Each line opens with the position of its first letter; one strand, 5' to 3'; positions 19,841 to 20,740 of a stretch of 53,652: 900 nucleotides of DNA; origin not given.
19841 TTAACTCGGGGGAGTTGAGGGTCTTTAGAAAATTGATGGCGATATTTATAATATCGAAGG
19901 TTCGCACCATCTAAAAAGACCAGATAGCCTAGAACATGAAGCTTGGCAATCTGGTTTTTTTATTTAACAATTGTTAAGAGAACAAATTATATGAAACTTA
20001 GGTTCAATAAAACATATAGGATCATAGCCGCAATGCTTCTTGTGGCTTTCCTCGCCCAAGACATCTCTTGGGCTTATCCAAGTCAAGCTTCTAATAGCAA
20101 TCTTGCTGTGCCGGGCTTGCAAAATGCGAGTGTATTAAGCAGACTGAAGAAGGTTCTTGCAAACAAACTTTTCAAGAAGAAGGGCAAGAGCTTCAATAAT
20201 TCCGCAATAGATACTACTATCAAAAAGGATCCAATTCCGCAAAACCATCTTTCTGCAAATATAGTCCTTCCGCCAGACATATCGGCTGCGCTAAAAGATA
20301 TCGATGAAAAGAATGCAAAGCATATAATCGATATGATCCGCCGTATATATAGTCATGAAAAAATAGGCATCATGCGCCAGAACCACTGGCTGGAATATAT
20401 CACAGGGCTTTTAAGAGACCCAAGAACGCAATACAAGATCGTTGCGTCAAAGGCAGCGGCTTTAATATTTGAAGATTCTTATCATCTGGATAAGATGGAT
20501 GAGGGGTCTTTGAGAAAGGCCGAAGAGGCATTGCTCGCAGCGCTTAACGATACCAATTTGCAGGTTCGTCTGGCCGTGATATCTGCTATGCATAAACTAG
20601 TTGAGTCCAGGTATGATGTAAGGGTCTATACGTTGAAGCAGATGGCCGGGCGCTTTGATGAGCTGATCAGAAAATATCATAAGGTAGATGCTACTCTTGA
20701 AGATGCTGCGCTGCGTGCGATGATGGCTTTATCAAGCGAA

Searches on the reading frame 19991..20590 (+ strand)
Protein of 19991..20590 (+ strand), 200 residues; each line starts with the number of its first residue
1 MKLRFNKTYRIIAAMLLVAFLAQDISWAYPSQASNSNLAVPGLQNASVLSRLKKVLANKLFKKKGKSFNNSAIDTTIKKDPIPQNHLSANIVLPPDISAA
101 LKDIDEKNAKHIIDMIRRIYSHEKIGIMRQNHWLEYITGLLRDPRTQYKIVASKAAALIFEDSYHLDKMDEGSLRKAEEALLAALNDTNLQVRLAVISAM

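Call 52: search_protein_families(library=ncbifam, proteins=[window:19991-20590:+], max_evalue=1)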
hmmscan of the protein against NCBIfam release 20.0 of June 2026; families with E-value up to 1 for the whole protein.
window:19991-20590:+ (200 aa): 1 family
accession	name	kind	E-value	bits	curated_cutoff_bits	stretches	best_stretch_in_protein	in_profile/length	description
NF004703.2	PRK06041.1-1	equivalog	0.012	14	570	1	97-137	302-342/525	archaellar assembly protein ArlJ/FlaJ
